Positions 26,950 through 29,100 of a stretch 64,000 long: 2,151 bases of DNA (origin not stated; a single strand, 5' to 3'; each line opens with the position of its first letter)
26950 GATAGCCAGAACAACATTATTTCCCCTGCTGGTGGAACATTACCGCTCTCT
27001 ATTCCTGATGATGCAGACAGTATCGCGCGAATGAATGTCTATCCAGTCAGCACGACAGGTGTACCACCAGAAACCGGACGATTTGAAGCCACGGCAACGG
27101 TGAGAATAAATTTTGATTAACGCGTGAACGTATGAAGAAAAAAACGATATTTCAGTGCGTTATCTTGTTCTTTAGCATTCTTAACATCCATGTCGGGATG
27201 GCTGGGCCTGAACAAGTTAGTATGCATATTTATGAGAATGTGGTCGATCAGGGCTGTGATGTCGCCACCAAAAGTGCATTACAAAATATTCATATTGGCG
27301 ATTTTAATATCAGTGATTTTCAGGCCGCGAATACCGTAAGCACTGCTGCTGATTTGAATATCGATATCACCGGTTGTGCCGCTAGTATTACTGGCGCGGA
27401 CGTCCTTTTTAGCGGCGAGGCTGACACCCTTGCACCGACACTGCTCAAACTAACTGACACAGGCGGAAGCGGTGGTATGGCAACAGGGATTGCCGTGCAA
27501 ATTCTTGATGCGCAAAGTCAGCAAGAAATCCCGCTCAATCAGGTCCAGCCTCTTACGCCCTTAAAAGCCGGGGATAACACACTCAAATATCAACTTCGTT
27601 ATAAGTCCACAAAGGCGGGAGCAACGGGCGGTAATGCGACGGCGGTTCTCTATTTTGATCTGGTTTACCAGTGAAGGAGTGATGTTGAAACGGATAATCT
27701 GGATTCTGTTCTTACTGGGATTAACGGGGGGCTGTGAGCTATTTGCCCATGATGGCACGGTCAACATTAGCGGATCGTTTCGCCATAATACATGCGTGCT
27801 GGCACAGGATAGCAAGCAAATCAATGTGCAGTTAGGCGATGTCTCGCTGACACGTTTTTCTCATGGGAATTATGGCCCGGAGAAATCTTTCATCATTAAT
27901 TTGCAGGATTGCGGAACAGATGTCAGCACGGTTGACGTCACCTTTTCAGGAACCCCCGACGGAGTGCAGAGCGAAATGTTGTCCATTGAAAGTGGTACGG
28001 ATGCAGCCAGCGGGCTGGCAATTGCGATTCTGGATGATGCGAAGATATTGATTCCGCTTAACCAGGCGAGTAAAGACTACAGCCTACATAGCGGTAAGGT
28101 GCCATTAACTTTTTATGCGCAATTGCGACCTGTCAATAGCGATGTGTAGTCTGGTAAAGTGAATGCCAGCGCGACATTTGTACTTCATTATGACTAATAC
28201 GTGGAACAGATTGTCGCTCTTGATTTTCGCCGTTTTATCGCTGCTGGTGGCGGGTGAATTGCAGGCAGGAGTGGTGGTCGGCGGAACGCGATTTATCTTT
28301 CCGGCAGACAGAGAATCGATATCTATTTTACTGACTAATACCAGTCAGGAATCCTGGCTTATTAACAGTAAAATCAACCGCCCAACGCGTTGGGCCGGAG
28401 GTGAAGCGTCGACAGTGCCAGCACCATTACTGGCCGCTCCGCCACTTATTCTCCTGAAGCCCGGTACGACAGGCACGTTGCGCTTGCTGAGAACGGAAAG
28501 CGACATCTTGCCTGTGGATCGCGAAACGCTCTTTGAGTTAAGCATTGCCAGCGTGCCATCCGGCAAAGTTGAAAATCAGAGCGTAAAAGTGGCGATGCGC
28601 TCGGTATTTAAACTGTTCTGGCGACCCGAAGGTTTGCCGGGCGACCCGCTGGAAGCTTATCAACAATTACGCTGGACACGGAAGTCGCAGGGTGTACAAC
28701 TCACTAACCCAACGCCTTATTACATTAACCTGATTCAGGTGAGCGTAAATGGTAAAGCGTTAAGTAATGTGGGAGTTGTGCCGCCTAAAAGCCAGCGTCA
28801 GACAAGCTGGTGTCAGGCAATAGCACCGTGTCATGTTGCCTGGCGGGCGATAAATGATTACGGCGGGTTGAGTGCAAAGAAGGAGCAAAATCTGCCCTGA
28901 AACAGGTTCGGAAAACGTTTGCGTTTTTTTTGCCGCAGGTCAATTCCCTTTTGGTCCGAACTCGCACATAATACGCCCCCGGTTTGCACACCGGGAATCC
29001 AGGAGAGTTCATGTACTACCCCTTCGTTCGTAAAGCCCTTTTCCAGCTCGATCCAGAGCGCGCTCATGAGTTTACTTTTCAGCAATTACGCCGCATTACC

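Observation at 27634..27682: Ambiguous start codon for ycbV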

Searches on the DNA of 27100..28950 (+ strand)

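Call 3: search_dna_similar(query=window:27100-28950:+, collection=ecoli_genomes, mode=near, max_rows=30, rows=spread)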
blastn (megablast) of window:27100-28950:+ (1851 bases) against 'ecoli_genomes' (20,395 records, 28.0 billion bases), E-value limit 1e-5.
Records with a match: 4072; places in all: 4084; records where one place covers at least 80% of the query: 4051.
Genomes with a match: 4072 of 5426; with a place that covers at least 80% of the query: 4051. Places per genome that has any: lowest 1, median 1, highest 2. On chromosomes: 4080 places; on plasmids: 4.
Best place of each record, by identity: >=99% 1363; 95-99% 2706; 90-95% 3.
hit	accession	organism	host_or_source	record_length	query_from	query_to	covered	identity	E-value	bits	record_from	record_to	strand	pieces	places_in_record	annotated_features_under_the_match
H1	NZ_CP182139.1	Escherichia coli strain CUWW06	wastewater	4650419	1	1851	100%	100.0%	0e+0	3419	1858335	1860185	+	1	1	ycbF: fimbrial chaperone | ycbU: fimbrial protein | ycbV: fimbrial protein | elfG: fimbrial protein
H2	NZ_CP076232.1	Escherichia coli O157:H7 strain 7.1_Anguil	Rectal swab of live bovine cattle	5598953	1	1851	100%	99.1%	0e+0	3325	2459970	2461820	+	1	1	ycbF: fimbrial chaperone | ycbU: fimbrial protein | ycbV: fimbrial protein | elfG: fimbrial protein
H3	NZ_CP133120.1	Escherichia coli O157:H7 strain PNUSAE145590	missing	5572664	1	1851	100%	99.1%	0e+0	3325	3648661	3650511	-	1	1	ycbF: fimbrial chaperone | ycbU: fimbrial protein | ycbV: fimbrial protein | elfG: fimbrial protein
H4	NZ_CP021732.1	Escherichia coli strain AR_0114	missing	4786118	1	1851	100%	99.0%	0e+0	3319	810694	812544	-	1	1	ycbF: fimbrial chaperone | ycbU: fimbrial protein | ycbV: fimbrial protein | elfG: fimbrial protein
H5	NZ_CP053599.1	Escherichia coli strain NEBExpress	not applicable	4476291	1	1851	100%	99.0%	0e+0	3319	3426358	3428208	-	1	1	ycbF: fimbrial chaperone | ycbU: fimbrial protein | ycbV: fimbrial protein | elfG: fimbrial protein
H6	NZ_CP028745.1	Escherichia coli strain A30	Papio cynocephalus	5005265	1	1851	100%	99.0%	0e+0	3319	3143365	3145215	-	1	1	ycbF: fimbrial chaperone | ycbU: fimbrial protein | ycbV: fimbrial protein | elfG: fimbrial protein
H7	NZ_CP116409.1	Escherichia coli strain HH97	Pre-treated sample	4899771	1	1851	100%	99.0%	0e+0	3319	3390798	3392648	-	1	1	ycbF: fimbrial chaperone | ycbU: fimbrial protein | ycbV: fimbrial protein | elfG: fimbrial protein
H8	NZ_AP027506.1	Escherichia coli strain LR-27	Homo sapiens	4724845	1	1851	100%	99.0%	0e+0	3319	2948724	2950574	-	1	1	ycbF: fimbrial chaperone | ycbU: fimbrial protein | ycbV: fimbrial protein | elfG: fimbrial protein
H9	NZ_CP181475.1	Escherichia coli strain C600-p2-V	conjugation assay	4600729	1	1851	100%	99.0%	0e+0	3319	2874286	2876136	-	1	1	ycbF: fimbrial chaperone | ycbU: fimbrial protein | ycbV: fimbrial protein | elfG: fimbrial protein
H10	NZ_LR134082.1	Escherichia coli strain NCTC9038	missing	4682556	1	1851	100%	99.0%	0e+0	3319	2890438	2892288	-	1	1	ycbF: fimbrial chaperone | ycbU: fimbrial protein | ycbV: fimbrial protein | elfG: fimbrial protein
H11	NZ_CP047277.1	Escherichia coli strain N18-04097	Homo sapiens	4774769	1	1851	100%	99.0%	0e+0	3314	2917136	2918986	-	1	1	ycbF: fimbrial chaperone | ycbU: fimbrial protein | ycbV: fimbrial protein | elfG: fimbrial protein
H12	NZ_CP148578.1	Escherichia coli strain Z1322HEC0005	Homo sapiens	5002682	1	1851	100%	99.0%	0e+0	3314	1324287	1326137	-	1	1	ycbF: fimbrial chaperone | ycbU: fimbrial protein | ycbV: fimbrial protein | elfG: fimbrial protein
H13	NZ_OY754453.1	Escherichia coli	-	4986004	1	1851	100%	99.0%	0e+0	3314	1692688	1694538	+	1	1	ycbF: fimbrial chaperone | ycbU: fimbrial protein | ycbV: fimbrial protein | elfG: fimbrial protein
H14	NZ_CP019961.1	Escherichia coli strain HKUOPY1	Ailuropoda melanoleuca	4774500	1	1851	100%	98.9%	0e+0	3302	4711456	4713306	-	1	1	ycbF: fimbrial chaperone | ycbU: fimbrial protein | ycbV: fimbrial protein | elfG: fimbrial protein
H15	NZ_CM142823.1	Escherichia coli strain LB858871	Homo sapiens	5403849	1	1851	100%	98.8%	0e+0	3297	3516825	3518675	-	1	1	ycbF: fimbrial chaperone | ycbU: fimbrial protein | ycbV: fimbrial protein | elfG: fimbrial protein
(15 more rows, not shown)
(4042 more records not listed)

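Call 5: get_annotated_region(hit=H1, flank=7000)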
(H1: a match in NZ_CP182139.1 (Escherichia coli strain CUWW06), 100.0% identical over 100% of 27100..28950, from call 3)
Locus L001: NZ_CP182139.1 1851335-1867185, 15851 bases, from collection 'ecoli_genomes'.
description: Escherichia coli strain CUWW06 chromosome, complete genome
organism: Escherichia coli strain CUWW06 (NCBI taxid 562)
replicon: chromosome; assembly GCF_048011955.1
host: -; source: wastewater; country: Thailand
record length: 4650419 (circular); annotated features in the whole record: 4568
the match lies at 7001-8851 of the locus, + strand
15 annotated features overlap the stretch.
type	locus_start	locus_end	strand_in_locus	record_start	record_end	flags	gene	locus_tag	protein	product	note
CDS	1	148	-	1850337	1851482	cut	ssuD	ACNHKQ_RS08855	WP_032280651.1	FMNH2-dependent alkanesulfonate monooxygenase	-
CDS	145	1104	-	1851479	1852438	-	ssuA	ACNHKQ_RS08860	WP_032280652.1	aliphatic sulfonate ABC transporter substrate-binding protein SsuA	-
CDS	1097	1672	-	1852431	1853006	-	ssuE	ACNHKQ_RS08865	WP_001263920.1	NADPH-dependent FMN reductase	-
CDS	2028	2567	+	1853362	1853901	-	elfA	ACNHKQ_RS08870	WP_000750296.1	fimbrial protein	-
CDS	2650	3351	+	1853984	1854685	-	elfD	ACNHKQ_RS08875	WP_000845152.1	molecular chaperone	-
CDS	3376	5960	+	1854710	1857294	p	elfC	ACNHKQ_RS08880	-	fimbrial biogenesis usher protein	frameshifted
CDS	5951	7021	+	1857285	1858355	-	elfG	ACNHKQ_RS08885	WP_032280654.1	fimbrial protein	-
CDS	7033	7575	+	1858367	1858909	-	ycbU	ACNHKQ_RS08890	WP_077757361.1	fimbrial protein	-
CDS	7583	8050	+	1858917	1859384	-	ycbV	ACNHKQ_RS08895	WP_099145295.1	fimbrial protein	-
CDS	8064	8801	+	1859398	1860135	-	ycbF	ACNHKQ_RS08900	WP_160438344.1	fimbrial chaperone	-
CDS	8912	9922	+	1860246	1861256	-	pyrD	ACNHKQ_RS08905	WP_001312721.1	quinone-dependent dihydroorotate dehydrogenase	-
CDS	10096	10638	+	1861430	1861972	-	zapC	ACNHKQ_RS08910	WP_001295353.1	cell division protein ZapC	-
CDS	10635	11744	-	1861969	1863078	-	ycbX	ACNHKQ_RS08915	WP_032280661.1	6-N-hydroxylaminopurine resistance protein YcbX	-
CDS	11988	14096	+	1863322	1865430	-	rlmKL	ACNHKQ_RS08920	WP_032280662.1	bifunctional 23S rRNA (guanine(2069)-N(7))-methyltransferase RlmK/23S rRNA (guanine(2445)-N(2))-methyltransferase RlmL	-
CDS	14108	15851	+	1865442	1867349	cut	uup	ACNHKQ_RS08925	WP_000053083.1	ABC transporter ATP-binding protein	-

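Call 6: get_annotated_region(hit=H9, flank=6000)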
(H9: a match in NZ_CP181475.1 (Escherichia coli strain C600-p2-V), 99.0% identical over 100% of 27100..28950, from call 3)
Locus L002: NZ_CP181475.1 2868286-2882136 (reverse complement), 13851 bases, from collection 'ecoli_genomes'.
description: Escherichia coli strain C600-p2-V chromosome, complete genome
organism: Escherichia coli strain C600-p2-V (NCBI taxid 562)
replicon: chromosome; assembly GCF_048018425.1
host: -; source: conjugation assay; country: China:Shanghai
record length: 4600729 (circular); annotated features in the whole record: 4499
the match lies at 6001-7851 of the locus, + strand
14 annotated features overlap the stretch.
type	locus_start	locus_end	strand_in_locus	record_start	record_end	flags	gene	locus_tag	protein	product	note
CDS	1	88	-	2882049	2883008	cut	ssuA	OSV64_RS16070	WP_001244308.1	aliphatic sulfonate ABC transporter substrate-binding protein SsuA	-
CDS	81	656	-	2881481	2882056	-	ssuE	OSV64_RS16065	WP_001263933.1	NADPH-dependent FMN reductase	-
CDS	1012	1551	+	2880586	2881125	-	elfA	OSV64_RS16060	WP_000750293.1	fimbrial protein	-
CDS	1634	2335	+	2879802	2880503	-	elfD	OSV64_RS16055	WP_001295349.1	molecular chaperone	-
CDS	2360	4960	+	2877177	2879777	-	elfC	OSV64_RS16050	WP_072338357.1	fimbrial biogenesis usher protein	-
CDS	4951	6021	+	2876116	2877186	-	elfG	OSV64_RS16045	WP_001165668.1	fimbrial protein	-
CDS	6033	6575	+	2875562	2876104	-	ycbU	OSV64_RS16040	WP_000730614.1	fimbrial protein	-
CDS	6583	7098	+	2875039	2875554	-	ycbV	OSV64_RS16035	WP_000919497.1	fimbrial protein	-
CDS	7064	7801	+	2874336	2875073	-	ycbF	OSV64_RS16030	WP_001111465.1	fimbrial chaperone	-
CDS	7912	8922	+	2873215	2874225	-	pyrD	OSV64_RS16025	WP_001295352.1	quinone-dependent dihydroorotate dehydrogenase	-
CDS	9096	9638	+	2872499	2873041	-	zapC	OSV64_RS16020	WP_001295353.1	cell division protein ZapC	-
CDS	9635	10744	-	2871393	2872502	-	ycbX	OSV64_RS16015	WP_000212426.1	6-N-hydroxylaminopurine resistance protein YcbX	-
CDS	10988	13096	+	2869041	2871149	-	rlmKL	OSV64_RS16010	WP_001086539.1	bifunctional 23S rRNA (guanine(2069)-N(7))-methyltransferase RlmK/23S rRNA (guanine(2445)-N(2))-methyltransferase RlmL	-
CDS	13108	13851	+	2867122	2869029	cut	uup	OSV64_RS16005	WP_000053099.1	ABC transporter ATP-binding protein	-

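Call 17: search_dna_similar(query=window:28127-28167:+, collection=ecoli_genomes, mode=near, max_rows=25, rows=spread)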
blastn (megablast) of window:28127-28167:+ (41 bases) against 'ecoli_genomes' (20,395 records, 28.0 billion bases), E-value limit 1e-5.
Records with a match: 2; places in all: 2; records where one place covers at least 80% of the query: 2.
Genomes with a match: 2 of 5426; with a place that covers at least 80% of the query: 2. Places per genome that has any: lowest 1, median 1, highest 1. On chromosomes: 2 places; on plasmids: 0.
Best place of each record, by identity: >=99% 2.
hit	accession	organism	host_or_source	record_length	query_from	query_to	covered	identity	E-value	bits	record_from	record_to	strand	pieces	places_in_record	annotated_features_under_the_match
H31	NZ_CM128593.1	Escherichia coli strain 100416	Homo sapiens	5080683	1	41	100%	100.0%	3e-12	77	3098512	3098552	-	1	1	ycbV: fimbrial protein | ycbF: fimbrial chaperone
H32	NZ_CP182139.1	Escherichia coli strain CUWW06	wastewater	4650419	1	41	100%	100.0%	3e-12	77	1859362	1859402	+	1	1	ycbV: fimbrial protein | ycbF: fimbrial chaperone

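Call 18: search_dna_similar(query=window:27590-27760:+, collection=ecoli_genomes, mode=near, max_rows=40, rows=spread)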
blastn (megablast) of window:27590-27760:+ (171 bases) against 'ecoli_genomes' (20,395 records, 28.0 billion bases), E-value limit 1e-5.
Records with a match: 4065; places in all: 4071; records where one place covers at least 80% of the query: 4055.
Genomes with a match: 4065 of 5426; with a place that covers at least 80% of the query: 4055. Places per genome that has any: lowest 1, median 1, highest 2. On chromosomes: 4067 places; on plasmids: 4.
Best place of each record, by identity: >=99% 1416; 95-99% 2646; 90-95% 3.
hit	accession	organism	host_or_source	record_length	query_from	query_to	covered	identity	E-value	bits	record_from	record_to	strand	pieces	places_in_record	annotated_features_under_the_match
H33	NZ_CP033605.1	Escherichia coli O157:H7 strain TR01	Cattle carcass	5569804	1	171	100%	100.0%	2e-83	316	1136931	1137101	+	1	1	ycbU: fimbrial protein | ycbV: fimbrial protein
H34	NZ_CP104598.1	Escherichia coli strain AHM8C160RI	chicken feces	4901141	1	171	100%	100.0%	2e-83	316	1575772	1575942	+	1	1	ycbU: fimbrial protein | ycbV: fimbrial protein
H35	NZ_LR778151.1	Escherichia coli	water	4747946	1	171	100%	100.0%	2e-83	316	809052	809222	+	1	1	ycbU: fimbrial protein | ycbV: fimbrial protein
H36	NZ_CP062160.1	Escherichia coli strain 20R2R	culture mutant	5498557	1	171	100%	99.4%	7e-82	311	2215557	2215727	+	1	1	ycbU: fimbrial protein | ycbV: fimbrial protein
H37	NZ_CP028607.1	Escherichia coli strain 143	cattle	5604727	1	171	100%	99.4%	7e-82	311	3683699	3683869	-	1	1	ycbU: fimbrial protein | ycbV: fimbrial protein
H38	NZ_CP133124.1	Escherichia coli O157:H7 strain PNUSAE146742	missing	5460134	1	171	100%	99.4%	7e-82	311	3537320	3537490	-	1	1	ycbU: fimbrial protein | ycbV: fimbrial protein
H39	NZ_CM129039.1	Escherichia coli strain 500111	Homo sapiens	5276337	1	171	100%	99.4%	7e-82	311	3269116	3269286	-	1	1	ycbU: fimbrial protein | ycbV: fimbrial protein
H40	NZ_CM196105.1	Escherichia coli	urban waste bin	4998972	1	171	100%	99.4%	7e-82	311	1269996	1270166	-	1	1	ycbU: fimbrial protein | ycbV: fimbrial protein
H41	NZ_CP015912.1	Escherichia coli strain 210205630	swine cecum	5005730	1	169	99%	100.0%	2e-82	313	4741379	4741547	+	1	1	ycbU: fimbrial protein | ycbV: fimbrial protein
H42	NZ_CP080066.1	Escherichia coli strain 19SZHZ803Rt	Homo sapiens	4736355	1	169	99%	100.0%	2e-82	313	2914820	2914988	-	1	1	ycbU: fimbrial protein | ycbV: fimbrial protein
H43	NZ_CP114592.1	Escherichia coli strain WEC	sewage plant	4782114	1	169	99%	100.0%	2e-82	313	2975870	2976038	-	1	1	ycbU: fimbrial protein | ycbV: fimbrial protein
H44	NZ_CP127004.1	Escherichia coli strain YZ3-11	pork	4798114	1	169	99%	100.0%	2e-82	313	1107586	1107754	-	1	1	ycbU: fimbrial protein | ycbV: fimbrial protein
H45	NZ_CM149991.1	Escherichia coli strain EC_T6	spoiled ready-to-eat salad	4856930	1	169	99%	100.0%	2e-82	313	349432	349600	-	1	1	ycbU: fimbrial protein | ycbV: fimbrial protein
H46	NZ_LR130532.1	Escherichia coli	Homo sapiens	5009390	1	169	99%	100.0%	2e-82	313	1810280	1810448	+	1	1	ycbU: fimbrial protein | ycbV: fimbrial protein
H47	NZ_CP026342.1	Escherichia coli strain 9FA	not applicable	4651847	1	171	100%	98.8%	3e-80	305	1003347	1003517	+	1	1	ycbU: fimbrial protein | ycbV: fimbrial protein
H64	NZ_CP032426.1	Escherichia coli strain SCEC020001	Homo sapiens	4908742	1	171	100%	96.5%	2e-73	283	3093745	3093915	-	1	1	ycbU: fimbrial protein | ycbV: fimbrial protein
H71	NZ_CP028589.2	Escherichia coli strain WCHEC4533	Homo sapiens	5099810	1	171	100%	95.9%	7e-72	278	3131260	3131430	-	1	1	ycbU: fimbrial protein | ycbV: fimbrial protein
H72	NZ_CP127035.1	Escherichia coli strain TW10573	Homo sapiens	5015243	1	56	33%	100.0%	1e-19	104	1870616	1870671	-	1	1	ycbU: fimbrial protein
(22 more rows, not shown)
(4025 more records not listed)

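Call 20: get_annotated_region(hit=H31, flank=8000)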
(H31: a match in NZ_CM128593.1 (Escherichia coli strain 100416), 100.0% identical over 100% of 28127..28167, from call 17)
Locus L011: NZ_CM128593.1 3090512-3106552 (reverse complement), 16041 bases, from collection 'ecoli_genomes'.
description: Escherichia coli strain 100416 chromosome, whole genome shotgun sequence
organism: Escherichia coli strain 100416 (NCBI taxid 562)
replicon: chromosome; assembly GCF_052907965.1
host: Homo sapiens; source: stool; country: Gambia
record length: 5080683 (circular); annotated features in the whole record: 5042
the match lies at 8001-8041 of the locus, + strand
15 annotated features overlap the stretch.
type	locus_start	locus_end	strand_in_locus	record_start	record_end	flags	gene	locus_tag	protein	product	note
CDS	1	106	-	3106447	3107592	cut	ssuD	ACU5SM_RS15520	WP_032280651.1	FMNH2-dependent alkanesulfonate monooxygenase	-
CDS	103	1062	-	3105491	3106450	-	ssuA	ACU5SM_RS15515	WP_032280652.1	aliphatic sulfonate ABC transporter substrate-binding protein SsuA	-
CDS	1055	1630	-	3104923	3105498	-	ssuE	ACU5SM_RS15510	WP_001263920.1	NADPH-dependent FMN reductase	-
CDS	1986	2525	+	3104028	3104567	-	elfA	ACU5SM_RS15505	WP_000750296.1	fimbrial protein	-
CDS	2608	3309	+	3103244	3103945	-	elfD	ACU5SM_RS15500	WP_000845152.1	fimbrial biogenesis chaperone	-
CDS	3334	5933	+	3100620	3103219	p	elfC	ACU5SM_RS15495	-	fimbrial biogenesis usher protein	frameshifted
CDS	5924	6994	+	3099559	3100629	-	elfG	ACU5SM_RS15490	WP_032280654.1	fimbrial protein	-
CDS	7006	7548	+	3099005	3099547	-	ycbU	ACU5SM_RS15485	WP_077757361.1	fimbrial protein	-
CDS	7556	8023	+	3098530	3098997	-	ycbV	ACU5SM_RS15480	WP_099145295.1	fimbrial protein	-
CDS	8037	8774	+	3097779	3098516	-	ycbF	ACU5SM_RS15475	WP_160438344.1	fimbrial chaperone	-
CDS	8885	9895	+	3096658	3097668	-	pyrD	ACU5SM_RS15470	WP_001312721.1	quinone-dependent dihydroorotate dehydrogenase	-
CDS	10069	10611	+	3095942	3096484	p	zapC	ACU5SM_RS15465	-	cell division protein ZapC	internal stop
CDS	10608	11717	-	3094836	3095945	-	ycbX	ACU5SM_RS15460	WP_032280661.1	6-N-hydroxylaminopurine resistance protein YcbX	-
CDS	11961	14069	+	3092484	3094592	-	rlmKL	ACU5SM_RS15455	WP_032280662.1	bifunctional 23S rRNA (guanine(2069)-N(7))-methyltransferase RlmK/23S rRNA (guanine(2445)-N(2))-methyltransferase RlmL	-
CDS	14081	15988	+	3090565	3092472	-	uup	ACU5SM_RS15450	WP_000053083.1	ABC transporter ATP-binding protein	-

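Call 21: get_annotated_region(hit=H71, flank=600)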
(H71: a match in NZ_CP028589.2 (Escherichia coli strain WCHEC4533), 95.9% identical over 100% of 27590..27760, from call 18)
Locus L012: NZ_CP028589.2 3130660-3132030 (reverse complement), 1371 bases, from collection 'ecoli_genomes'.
description: Escherichia coli strain WCHEC4533 chromosome, complete genome
organism: Escherichia coli strain WCHEC4533 (NCBI taxid 562)
replicon: chromosome; assembly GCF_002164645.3
host: Homo sapiens; source: -; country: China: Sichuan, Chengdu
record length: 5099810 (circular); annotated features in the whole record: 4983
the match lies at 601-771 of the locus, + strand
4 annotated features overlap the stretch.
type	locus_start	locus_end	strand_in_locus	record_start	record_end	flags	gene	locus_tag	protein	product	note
CDS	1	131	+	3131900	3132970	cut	elfG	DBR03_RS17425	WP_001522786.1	fimbrial protein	-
CDS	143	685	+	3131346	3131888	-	ycbU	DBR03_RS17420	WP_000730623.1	fimbrial protein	-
CDS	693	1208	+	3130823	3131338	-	ycbV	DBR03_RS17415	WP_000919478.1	fimbrial protein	-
CDS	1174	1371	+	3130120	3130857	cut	ycbF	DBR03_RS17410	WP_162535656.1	fimbrial chaperone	-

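Call 22: get_annotated_region(hit=H64, flank=600)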
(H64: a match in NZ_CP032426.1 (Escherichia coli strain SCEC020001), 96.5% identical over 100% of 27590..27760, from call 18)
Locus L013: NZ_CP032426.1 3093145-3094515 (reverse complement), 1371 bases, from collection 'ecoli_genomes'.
description: Escherichia coli strain SCEC020001 chromosome, complete genome
organism: Escherichia coli strain SCEC020001 (NCBI taxid 562)
replicon: chromosome; assembly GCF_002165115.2
host: Homo sapiens; source: -; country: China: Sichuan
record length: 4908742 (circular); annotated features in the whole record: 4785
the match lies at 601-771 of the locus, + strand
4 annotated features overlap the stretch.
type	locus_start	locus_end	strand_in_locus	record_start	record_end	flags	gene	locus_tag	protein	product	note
CDS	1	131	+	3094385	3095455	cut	elfG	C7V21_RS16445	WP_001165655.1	fimbrial protein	-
CDS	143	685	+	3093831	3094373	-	ycbU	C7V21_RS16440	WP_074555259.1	fimbrial protein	-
CDS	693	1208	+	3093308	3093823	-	ycbV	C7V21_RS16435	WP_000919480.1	fimbrial protein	-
CDS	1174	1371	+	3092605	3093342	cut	ycbF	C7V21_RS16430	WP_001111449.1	fimbrial chaperone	-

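Call 23: get_annotated_region(hit=H72, flank=2500)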
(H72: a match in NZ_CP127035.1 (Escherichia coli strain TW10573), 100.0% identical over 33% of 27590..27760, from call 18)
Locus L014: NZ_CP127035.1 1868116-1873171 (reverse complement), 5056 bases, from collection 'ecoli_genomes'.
description: Escherichia coli strain TW10573 chromosome, complete genome
organism: Escherichia coli strain TW10573 (NCBI taxid 562)
replicon: chromosome; assembly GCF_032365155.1
host: Homo sapiens; source: stool; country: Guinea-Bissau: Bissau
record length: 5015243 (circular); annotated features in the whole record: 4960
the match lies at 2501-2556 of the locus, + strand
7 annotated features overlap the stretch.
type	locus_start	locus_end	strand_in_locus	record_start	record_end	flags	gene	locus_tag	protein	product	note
CDS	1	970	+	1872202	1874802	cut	elfC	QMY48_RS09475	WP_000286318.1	fimbrial biogenesis usher protein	-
CDS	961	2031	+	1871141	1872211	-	elfG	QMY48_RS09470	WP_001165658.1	fimbrial protein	-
CDS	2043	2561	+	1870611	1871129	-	ycbU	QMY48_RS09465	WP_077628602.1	fimbrial protein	-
CDS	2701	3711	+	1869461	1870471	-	pyrD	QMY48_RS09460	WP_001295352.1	quinone-dependent dihydroorotate dehydrogenase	-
CDS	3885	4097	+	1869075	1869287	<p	zapC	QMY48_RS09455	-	cell division protein ZapC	incomplete; partial in the middle of a contig; missing C-terminus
CDS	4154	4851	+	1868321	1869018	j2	-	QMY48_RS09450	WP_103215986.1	IS1-like element IS1A family transposase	programmed frameshift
CDS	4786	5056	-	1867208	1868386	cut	ycbX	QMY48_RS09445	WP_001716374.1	6-N-hydroxylaminopurine resistance protein YcbX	-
